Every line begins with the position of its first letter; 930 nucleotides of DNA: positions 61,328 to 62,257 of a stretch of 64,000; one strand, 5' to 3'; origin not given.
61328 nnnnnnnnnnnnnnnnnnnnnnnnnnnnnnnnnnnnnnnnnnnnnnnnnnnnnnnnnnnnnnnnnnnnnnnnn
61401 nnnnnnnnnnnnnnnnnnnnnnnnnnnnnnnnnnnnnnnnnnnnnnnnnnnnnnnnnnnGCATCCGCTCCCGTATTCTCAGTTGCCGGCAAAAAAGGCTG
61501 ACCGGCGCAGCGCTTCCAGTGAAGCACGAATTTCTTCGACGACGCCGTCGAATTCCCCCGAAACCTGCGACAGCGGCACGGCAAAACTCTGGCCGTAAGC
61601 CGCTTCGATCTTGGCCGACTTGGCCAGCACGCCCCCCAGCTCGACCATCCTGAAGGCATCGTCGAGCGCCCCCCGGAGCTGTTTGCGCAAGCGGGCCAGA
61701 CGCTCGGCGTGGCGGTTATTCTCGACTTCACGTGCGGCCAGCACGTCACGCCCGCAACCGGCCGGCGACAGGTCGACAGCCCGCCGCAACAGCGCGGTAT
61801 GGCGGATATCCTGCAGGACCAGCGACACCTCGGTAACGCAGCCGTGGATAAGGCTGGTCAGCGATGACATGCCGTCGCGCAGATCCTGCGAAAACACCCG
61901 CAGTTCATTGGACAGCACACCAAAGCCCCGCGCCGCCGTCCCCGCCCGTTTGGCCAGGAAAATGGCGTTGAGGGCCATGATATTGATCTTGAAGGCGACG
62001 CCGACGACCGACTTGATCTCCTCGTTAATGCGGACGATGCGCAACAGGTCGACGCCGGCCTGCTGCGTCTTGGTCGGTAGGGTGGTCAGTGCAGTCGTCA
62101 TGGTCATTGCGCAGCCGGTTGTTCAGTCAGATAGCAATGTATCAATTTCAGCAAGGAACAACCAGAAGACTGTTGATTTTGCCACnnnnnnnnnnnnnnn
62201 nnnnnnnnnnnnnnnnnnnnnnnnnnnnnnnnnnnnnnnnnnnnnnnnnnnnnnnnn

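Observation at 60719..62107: ODP-like di-iron protein paired with a 209-aa signalling-tip-only MCP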

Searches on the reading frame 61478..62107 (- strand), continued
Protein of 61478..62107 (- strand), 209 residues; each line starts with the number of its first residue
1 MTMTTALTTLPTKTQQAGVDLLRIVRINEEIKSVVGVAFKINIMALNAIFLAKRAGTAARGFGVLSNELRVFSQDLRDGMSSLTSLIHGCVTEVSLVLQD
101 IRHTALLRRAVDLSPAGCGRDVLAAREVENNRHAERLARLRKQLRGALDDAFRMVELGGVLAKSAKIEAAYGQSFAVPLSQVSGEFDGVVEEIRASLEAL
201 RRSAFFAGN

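Call 48: find_encoding_contigs(protein=P0132, flank=6000, max_places=2)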
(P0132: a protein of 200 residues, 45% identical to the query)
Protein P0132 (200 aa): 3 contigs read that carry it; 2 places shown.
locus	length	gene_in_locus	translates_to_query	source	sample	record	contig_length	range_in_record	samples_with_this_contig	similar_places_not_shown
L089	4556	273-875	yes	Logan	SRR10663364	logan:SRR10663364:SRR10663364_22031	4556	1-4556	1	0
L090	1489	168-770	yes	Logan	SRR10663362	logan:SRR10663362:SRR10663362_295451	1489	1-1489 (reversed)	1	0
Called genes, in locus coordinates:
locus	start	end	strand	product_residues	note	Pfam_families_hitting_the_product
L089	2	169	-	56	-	?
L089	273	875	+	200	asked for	PF00015:MCPsignal (weak)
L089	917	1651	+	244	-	PF00753:Lactamase_B, PF19583:ODP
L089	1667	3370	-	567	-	PF00795:CN_hydrolase, PF02540:NAD_synthase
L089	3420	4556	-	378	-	?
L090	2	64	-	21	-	?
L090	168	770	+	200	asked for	PF00015:MCPsignal (weak)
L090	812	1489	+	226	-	?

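Call 49: find_encoding_contigs(protein=P0265, flank=6000, max_places=1)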
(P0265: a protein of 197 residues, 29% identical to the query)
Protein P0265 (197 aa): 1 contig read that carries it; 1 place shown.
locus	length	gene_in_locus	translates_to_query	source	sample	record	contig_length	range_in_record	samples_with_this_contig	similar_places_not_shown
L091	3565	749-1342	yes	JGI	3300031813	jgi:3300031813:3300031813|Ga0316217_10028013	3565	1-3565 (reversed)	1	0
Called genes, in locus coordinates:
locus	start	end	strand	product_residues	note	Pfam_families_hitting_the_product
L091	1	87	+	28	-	?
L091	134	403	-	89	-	-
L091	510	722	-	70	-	-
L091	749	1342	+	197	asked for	PF00015:MCPsignal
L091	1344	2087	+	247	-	PF00753:Lactamase_B, PF19583:ODP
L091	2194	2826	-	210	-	PF01810:LysE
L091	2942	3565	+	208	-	?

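Call 50: find_encoding_contigs(protein=P0179, flank=6000, max_places=1)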
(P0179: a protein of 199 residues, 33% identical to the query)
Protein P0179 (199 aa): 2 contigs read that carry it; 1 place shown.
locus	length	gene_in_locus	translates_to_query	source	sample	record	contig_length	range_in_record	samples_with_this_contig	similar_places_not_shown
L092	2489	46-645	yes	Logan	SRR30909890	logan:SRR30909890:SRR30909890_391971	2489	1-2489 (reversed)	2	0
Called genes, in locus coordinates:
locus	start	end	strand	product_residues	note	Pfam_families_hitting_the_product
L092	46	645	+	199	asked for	PF00015:MCPsignal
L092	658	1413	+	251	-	PF00753:Lactamase_B, PF19583:ODP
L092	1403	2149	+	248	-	PF13145:Rotamase_2, PF13616:Rotamase_3, PF00639:Rotamase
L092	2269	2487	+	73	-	?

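Call 51: find_encoding_contigs(protein=P0321, flank=6000, max_places=1)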
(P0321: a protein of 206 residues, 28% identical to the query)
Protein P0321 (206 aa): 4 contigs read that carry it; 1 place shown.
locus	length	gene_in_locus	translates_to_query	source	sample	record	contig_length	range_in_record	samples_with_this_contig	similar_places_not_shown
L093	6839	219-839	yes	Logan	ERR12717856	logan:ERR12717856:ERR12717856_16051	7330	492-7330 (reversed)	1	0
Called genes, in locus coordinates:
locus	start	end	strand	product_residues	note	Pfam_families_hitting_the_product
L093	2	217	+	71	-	?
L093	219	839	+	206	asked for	PF00015:MCPsignal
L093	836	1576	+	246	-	PF00753:Lactamase_B, PF19583:ODP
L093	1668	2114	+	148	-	PF01814:Hemerythrin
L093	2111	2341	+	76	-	PF01206:TusA, PF10006:DUF2249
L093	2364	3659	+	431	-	-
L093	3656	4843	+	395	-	PF05940:NnrS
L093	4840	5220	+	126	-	PF04247:SirB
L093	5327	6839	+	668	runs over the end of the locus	?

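Call 69: search_protein_families(library=pfam, proteins=[L093:2364-3659:+], max_evalue=10)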
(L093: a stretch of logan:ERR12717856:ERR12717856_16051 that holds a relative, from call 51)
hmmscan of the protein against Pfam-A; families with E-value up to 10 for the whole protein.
L093:2364-3659:+ (431 aa): 1 family
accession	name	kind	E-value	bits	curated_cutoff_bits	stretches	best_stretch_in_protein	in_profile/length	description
PF06040.16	Adeno_E3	-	0.17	12.5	25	1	79-117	76-114/126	Adenovirus E3 protein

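Call 81: list_cluster_members(proteins=[P0143, P0145, P0150, P0154, P0162, P0166, P0186, P0190, P0209, P0227])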
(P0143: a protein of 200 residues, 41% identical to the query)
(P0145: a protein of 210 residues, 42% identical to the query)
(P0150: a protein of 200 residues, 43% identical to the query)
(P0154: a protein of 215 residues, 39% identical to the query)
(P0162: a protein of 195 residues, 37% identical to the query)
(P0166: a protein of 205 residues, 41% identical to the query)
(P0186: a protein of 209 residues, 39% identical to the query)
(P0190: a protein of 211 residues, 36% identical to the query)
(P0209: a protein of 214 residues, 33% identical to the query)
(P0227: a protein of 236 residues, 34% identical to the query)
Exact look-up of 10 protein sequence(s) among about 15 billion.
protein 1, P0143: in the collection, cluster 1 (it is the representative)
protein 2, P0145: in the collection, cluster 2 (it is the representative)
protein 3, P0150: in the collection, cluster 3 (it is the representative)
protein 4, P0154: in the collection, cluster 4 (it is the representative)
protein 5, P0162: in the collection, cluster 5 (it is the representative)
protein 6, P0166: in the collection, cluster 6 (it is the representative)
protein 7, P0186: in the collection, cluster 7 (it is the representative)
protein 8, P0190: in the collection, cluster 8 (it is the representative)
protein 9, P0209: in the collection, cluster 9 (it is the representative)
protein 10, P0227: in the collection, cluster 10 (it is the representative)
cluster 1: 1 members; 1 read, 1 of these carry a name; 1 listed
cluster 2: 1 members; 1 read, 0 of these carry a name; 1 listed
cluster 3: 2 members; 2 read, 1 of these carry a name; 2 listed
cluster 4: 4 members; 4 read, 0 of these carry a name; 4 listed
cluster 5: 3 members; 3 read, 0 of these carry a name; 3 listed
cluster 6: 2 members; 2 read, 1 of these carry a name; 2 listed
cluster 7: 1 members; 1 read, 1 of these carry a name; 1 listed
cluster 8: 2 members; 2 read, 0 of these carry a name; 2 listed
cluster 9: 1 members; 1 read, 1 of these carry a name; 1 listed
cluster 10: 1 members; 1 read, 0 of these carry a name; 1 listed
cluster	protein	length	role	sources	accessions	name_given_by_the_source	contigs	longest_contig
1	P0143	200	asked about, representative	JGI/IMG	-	methyl-accepting chemotaxis protein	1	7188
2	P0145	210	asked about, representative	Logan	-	-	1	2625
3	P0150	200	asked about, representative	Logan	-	-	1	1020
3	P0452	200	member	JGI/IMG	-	hypothetical protein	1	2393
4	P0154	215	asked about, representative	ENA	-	-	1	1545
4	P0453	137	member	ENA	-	-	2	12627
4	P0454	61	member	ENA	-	-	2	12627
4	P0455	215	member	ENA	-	-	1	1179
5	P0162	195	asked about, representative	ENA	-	-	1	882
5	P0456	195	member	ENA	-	-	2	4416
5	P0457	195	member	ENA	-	-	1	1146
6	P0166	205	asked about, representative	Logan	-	-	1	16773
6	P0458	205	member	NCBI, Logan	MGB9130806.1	MAG: methyl-accepting chemotaxis protein [Thiobacillus sp.]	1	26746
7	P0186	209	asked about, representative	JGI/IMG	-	hypothetical protein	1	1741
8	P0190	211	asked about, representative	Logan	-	-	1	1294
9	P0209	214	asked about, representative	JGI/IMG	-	hypothetical protein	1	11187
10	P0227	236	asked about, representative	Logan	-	-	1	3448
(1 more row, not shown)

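Call 82: find_encoding_contigs(protein=P0458, flank=10000, max_places=1)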
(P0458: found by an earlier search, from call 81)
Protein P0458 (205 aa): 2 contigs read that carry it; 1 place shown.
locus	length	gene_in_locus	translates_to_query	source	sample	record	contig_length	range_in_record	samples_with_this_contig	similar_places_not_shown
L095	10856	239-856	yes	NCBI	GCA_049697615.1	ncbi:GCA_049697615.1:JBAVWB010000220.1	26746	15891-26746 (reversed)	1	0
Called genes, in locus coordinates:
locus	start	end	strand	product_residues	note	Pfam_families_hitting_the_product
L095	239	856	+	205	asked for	PF00015:MCPsignal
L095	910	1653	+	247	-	PF00753:Lactamase_B, PF19583:ODP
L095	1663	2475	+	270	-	PF03705:CheR_N, PF01739:CheR, PF08241:Methyltransf_11 (faint), PF13649:Methyltransf_25 (faint), PF13847:Methyltransf_31 (faint), PF08242:Methyltransf_12 (weak)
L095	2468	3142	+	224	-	PF03975:CheD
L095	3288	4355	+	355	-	PF00072:Response_reg, PF01339:CheB_methylest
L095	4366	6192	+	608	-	PF00989:PAS, PF08448:PAS_4, PF13188:PAS_8 (weak), PF13426:PAS_9, PF00990:GGDEF, PF00563:EAL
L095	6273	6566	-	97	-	PF01381:HTH_3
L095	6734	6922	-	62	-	-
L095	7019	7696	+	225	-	PF07715:Plug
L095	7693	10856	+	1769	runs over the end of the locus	PF08448:PAS_4, PF00989:PAS, PF08448:PAS_4, PF00989:PAS, PF08448:PAS_4, PF08448:PAS_4, PF08448:PAS_4, PF01590:GAF, +16 more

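Call 83: find_encoding_contigs(protein=P0209, flank=8000, max_places=1)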
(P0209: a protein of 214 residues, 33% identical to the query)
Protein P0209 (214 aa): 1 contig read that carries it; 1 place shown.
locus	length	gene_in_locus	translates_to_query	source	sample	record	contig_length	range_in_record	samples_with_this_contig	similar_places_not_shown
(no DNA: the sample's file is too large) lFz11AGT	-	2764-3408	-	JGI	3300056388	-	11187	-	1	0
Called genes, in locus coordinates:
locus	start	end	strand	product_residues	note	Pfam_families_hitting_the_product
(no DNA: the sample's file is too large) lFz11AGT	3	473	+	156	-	?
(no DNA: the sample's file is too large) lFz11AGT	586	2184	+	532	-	PF12729:4HB_MCP_1, PF00015:MCPsignal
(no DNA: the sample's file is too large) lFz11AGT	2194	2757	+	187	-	PF01584:CheW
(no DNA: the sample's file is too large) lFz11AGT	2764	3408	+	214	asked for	PF00015:MCPsignal (weak)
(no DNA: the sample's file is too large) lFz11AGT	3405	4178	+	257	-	PF00753:Lactamase_B, PF19583:ODP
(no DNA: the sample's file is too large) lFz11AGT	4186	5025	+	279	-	PF08241:Methyltransf_11 (faint), PF03705:CheR_N, PF01739:CheR, PF08242:Methyltransf_12 (faint), PF13649:Methyltransf_25 (faint), PF13847:Methyltransf_31 (faint)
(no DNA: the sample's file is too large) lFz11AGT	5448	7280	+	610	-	PF24684:Vgb_lyase (weak)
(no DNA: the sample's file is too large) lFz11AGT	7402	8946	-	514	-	PF02696:SelO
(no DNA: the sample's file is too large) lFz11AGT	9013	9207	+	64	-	PF13396:PLDc_N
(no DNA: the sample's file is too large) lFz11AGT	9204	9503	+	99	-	PF06844:DUF1244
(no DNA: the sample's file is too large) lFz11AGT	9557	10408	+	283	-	PF00106:adh_short, PF08659:KR (weak), PF13561:adh_short_C2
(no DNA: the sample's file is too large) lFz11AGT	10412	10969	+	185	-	PF03449:GreA_GreB_N, PF01272:GreA_GreB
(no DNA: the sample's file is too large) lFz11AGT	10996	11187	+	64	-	?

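Call 84: find_encoding_contigs(protein=P0143, flank=7000, max_places=1)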
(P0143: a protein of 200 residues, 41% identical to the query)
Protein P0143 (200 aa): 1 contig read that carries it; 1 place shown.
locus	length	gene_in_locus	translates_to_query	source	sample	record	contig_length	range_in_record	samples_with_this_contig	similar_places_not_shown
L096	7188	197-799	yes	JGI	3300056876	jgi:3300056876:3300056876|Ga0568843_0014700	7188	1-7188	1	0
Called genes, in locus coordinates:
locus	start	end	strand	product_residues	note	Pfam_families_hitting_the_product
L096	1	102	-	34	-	?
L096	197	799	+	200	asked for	PF00015:MCPsignal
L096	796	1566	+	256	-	PF00753:Lactamase_B, PF19583:ODP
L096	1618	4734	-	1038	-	PF00873:ACR_tran, PF03176:MMPL (weak)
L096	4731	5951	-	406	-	PF25917:BSH_RND (weak), PF25876:HH_MFP_RND (weak), PF25954:Beta-barrel_RND_2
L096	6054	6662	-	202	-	-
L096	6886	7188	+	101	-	?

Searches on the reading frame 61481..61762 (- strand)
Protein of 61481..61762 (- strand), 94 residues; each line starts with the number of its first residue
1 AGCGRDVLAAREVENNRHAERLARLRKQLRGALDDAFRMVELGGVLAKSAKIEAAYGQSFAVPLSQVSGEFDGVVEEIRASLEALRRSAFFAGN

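Call 62: search_solved_structures(query=A4, max_evalue=10, show_alignments=4)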
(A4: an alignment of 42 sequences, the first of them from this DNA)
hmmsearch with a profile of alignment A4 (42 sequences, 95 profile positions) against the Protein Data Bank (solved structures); distinct sequences matched with E-value up to 10: 25.
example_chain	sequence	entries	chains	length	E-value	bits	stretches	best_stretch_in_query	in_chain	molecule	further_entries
2bez_C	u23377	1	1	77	0.018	18.4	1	67-91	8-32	Spike glycoprotein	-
4jpb_B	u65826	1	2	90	0.023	18.1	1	28-87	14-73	Methyl-accepting chemotaxis protein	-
7wxz_A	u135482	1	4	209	0.03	17.7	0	10-89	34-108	Spike protein S2'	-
3ur1_C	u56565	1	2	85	0.033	17.6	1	29-87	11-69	Methyl-accepting chemotaxis protein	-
2jua_A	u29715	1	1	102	0.04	17.3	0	5-45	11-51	de novo protein S836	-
1wyy_A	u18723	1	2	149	0.041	17.3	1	67-91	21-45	E2 Glycoprotein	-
5zvm_A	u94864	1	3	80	0.05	17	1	67-91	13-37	Spike glycoprotein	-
6lxt_A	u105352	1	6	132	0.066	16.6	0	69-89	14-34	Spike protein S2, Spike protein S2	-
1zv8_A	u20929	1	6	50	0.084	16.3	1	67-91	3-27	E2 glycoprotein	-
7y9n_A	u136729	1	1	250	0.1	16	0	68-88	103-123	Spike protein S2',5HB-H2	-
3g6b_A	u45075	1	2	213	0.11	15.9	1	6-86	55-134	Methyl-accepting chemotaxis protein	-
1p68_A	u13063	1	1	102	0.12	15.8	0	6-45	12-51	De novo designed protein S-824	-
3g67_A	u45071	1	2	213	0.14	15.6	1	6-86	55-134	Methyl-accepting chemotaxis protein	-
3ja6_H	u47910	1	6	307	0.14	15.5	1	7-89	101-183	Methyl-accepting chemotaxis protein 2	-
2ch7_A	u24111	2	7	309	0.17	15.3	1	7-89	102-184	METHYL-ACCEPTING CHEMOTAXIS PROTEIN | Methyl-accepting chemotaxis protein 2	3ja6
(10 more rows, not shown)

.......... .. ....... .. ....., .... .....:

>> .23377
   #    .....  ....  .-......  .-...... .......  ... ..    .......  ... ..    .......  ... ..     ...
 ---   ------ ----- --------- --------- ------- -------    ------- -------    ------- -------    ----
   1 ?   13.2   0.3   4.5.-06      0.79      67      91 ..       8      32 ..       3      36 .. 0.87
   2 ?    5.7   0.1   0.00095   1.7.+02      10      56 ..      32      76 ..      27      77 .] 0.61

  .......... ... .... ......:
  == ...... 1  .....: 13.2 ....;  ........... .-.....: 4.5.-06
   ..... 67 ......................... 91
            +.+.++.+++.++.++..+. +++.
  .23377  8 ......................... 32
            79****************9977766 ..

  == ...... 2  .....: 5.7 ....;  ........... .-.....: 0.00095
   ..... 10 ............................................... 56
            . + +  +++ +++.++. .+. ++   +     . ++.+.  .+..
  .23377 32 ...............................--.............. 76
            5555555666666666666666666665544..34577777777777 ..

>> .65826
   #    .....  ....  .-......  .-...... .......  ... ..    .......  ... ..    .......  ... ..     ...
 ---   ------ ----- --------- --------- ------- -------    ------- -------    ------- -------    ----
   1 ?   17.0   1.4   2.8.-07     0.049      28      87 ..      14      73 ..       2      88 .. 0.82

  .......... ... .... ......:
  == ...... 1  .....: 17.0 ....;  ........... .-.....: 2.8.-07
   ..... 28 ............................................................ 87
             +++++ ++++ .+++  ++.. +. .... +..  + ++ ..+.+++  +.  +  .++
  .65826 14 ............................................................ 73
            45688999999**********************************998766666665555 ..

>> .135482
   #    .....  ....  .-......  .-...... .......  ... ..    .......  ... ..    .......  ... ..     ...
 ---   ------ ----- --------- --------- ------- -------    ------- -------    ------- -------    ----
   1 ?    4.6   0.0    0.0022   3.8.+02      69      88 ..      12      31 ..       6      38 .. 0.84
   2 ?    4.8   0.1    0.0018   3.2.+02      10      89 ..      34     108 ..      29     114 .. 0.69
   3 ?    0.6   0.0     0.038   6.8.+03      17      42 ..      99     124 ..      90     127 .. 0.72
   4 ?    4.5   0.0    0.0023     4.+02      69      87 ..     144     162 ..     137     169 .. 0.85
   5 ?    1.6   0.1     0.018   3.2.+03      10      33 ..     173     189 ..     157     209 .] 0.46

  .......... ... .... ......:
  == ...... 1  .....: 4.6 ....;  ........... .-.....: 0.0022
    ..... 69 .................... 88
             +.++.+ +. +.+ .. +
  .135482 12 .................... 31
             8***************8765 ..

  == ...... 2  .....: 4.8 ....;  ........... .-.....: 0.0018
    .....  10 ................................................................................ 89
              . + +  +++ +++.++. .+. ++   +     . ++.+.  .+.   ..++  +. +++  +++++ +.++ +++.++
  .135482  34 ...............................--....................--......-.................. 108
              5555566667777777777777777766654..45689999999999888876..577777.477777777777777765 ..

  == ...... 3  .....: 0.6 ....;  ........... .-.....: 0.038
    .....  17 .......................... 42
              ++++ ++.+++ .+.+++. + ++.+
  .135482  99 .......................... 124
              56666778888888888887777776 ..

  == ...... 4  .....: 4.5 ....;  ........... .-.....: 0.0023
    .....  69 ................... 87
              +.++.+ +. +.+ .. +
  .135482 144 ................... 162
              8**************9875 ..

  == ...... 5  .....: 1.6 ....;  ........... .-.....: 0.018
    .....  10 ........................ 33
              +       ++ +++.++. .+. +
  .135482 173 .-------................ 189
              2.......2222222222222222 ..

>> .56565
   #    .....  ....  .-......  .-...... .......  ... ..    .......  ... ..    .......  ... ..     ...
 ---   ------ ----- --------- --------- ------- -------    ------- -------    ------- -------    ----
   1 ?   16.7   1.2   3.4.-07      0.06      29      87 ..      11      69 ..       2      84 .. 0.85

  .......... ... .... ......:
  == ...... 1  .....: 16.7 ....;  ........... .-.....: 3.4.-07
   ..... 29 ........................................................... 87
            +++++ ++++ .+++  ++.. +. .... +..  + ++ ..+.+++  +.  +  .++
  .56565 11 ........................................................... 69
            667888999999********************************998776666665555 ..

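Call 63: search_protein_families(library=pfam, alignment_id=A4, max_evalue=1)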
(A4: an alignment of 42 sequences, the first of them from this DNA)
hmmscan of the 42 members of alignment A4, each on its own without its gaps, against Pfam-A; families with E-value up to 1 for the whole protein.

A. member 1, seq(94 aa): 1 family
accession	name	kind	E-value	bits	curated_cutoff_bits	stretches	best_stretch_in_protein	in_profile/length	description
PF03428.19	RP-C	-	0.031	14.5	24.4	1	48-87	117-155/175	Replication protein C N-terminal domain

B. families by the number of members that match (of 42 scanned): 73 families (the first 25 are shown)
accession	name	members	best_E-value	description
PF02682.21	CT_C_D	5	0.00041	Carboxyltransferase domain, subdomain C and D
PF06013.18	WXG100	3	0.0068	Proteins of 100 residues with WXG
PF00482.28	T2SSF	3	0.01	Type II secretion system (T2SS), protein F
PF22431.2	COG2p_C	2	0.0073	COG2p C-terminal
PF03428.19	RP-C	2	0.027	Replication protein C N-terminal domain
PF07743.18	HSCB_C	2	0.048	HSCB C-terminal oligomerisation domain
PF01442.23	Apolipoprotein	2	0.053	Apolipoprotein A1/A4/E domain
PF04513.17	Baculo_PEP_C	2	0.09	Baculovirus polyhedron envelope protein, PEP, C terminus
PF14506.12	CppA_N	1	0.002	CppA N-terminal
PF16740.10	SKA2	1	0.003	Spindle and kinetochore-associated protein 2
PF12795.12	MscS_porin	1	0.0031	Mechanosensitive ion channel porin domain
PF11898.13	DUF3418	1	0.0083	Domain of unknown function (DUF3418)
PF03949.21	Malic_M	1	0.0086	Malic enzyme, NAD binding domain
PF10662.15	PduV-EutP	1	0.014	Ethanolamine utilisation - propanediol utilisation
PF02764.19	Diphtheria_T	1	0.016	Diphtheria toxin, T domain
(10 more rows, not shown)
